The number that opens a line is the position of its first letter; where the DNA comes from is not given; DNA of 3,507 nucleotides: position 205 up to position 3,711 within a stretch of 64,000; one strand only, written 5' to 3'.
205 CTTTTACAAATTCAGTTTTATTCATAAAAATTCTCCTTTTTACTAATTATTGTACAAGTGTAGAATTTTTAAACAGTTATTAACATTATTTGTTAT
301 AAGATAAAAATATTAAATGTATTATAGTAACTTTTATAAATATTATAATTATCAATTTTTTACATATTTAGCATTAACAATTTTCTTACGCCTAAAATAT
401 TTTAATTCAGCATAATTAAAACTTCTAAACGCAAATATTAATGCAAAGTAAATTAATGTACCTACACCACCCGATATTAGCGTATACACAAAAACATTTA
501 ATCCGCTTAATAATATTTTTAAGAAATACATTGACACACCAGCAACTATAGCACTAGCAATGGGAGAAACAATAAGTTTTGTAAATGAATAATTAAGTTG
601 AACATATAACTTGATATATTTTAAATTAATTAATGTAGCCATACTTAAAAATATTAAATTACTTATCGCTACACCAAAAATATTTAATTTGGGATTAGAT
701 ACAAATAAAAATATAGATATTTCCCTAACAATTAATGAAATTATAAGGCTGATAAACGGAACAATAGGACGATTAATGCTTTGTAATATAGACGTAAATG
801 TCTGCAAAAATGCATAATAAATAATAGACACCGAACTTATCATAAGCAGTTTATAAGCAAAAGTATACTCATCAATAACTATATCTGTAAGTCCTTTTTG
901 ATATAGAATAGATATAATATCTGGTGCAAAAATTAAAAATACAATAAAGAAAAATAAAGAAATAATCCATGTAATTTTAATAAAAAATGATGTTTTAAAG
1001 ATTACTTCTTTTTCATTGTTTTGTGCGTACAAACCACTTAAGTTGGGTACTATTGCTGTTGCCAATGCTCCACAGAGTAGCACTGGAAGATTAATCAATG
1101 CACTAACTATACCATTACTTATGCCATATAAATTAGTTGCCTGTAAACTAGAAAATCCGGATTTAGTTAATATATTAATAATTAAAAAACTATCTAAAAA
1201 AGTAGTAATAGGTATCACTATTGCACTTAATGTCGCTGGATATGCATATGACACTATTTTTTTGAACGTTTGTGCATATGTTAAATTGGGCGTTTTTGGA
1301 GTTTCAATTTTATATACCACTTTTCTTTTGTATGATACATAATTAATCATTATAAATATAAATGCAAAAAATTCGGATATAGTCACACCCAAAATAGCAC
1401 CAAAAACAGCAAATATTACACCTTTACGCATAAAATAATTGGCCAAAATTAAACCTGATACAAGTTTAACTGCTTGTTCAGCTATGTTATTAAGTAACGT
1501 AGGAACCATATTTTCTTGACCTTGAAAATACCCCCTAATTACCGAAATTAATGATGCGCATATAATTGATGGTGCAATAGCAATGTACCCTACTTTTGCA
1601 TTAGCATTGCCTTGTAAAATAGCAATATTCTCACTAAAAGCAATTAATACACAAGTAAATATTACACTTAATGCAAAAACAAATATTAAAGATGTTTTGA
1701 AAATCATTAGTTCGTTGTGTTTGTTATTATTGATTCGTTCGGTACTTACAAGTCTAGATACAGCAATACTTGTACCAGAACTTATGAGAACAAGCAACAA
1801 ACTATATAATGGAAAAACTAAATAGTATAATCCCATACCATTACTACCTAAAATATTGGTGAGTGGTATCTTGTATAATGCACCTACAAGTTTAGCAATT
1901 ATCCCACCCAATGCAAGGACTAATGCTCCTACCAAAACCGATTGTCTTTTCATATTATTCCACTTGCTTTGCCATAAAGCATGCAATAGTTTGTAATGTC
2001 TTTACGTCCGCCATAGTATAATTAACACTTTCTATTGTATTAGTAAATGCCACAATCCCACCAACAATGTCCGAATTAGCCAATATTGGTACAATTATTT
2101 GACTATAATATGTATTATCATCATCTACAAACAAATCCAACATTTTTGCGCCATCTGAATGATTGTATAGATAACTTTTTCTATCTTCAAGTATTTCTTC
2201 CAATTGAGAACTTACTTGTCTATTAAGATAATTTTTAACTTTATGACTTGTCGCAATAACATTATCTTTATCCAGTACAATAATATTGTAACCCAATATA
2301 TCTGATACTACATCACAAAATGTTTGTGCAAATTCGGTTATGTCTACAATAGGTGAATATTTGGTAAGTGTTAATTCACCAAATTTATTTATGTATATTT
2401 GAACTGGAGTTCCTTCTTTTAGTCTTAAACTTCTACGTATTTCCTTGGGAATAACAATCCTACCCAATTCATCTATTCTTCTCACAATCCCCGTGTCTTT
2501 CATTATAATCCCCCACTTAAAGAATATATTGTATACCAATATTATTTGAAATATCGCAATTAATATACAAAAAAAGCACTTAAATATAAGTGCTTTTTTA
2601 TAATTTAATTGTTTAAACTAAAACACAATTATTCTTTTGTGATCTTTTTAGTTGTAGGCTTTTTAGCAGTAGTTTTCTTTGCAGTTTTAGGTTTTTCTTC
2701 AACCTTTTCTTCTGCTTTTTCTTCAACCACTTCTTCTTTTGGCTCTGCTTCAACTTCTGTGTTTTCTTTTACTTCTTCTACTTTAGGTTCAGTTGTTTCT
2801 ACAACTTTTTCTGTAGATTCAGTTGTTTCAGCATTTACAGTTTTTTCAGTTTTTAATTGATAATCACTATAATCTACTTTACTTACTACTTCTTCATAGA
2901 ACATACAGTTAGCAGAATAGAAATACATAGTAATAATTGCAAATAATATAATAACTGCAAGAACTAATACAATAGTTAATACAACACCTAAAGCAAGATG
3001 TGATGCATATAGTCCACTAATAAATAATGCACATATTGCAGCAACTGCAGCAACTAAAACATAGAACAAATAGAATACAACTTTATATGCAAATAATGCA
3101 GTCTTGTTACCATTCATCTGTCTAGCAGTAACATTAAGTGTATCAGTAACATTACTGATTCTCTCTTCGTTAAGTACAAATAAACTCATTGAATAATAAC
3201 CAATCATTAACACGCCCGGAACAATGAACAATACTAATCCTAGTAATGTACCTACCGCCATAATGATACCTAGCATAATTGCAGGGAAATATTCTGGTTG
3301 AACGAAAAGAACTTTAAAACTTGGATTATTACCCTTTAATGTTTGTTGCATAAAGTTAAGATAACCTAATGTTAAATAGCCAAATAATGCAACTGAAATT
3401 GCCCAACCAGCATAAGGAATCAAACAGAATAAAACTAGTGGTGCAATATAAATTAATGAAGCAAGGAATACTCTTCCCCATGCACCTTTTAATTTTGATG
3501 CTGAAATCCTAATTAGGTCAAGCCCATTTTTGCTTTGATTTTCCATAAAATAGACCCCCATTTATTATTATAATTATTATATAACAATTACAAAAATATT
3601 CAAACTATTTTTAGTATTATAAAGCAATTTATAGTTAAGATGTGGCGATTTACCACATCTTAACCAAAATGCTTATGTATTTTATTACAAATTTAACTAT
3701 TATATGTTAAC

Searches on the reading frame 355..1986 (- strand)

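Call 28: search_protein_families(library=ncbifam, proteins=[window:355-1986:-], max_evalue=0.01)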
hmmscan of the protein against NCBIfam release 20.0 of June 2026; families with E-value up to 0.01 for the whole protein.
window:355-1986:- (544 aa): 3 families
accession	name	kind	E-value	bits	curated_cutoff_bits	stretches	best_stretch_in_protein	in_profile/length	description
TIGR02900.1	spore_V_B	equivalog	1.6e-69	234.9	372.3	1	18-515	2-487/488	stage V sporulation protein B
TIGR00797.1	matE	subfamily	4.3e-06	25.9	147.4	1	295-503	35-236/396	MATE family efflux transporter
TIGR01695.1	murJ_mviN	equivalog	0.00023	20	235.55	1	91-518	84-498/506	murein biosynthesis integral membrane protein MurJ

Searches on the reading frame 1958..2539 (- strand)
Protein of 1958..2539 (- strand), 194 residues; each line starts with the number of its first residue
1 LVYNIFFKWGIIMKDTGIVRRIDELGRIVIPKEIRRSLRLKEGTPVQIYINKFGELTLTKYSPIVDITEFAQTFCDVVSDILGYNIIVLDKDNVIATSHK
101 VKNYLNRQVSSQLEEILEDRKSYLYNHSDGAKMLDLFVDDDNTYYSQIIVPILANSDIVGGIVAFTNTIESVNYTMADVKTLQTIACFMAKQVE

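Call 28: search_protein_families(library=ncbifam, proteins=[window:1958-2539:-], max_evalue=0.01)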
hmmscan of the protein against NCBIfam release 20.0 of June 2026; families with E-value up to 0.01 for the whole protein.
window:1958-2539:- (194 aa): 8 families
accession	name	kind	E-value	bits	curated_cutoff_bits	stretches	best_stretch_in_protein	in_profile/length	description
TIGR02851.1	spore_V_T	equivalog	9.2e-51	172.2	235.9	1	14-194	1-180/180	stage V sporulation protein T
TIGR01439.1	lp_hng_hel_AbrB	domain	4.3e-10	39.1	28.3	1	20-51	2-33/44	transcriptional regulator, AbrB family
NF050106.1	TA_MazE_antitoxin_Deino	equivalog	0.00045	20.4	65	1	26-53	1-28/65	type II toxin-antitoxin system MazE family antitoxin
NF040962.1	near_HgcAB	equivalog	0.00051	19.8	70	1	21-46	9-34/70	HgcAB-associated protein HgcC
NF006352.0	PRK08577.1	equivalog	0.0044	17.1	140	1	17-52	5-39/136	hypothetical protein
TIGR02553.1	SipD_IpaD_SspD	equivalog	0.0078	15.8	219.25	1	50-125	118-192/317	type III secretion system needle tip protein SctA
NF002264.0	PRK01194.1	equivalog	0.008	16.1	250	0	93-126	148-181/185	V-type ATP synthase subunit E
NF038302.1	EPS_HpsE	equivalog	0.009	15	300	0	81-190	31-144/307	hormogonium polysaccharide biosynthesis glycosyltransferase HpsE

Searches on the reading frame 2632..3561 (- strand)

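Call 28: search_protein_families(library=ncbifam, proteins=[window:2632-3561:-], max_evalue=0.01)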
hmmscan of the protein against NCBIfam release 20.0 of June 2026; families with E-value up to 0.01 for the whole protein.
window:2632-3561:- (310 aa): 4 families
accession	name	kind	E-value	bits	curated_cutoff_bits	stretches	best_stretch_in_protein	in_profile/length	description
NF045975.1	VirB4_plasma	equivalog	7.8e-05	20.6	590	1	162-266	17-120/894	Mbov_0397 family ICE element conjugal transfer ATPase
NF033634.1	SLATT_1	domain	0.0045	16.9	41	1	158-258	23-118/132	SLATT domain-containing protein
NF047333.1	Chlam_inc_CT214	subfamily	0.0073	15.5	90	1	168-221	2-55/500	CT214 family putative inclusion membrane protein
NF002899.0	PRK03449.1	equivalog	0.0077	15.4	276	0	188-303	227-340/359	membrane protein insertase YidC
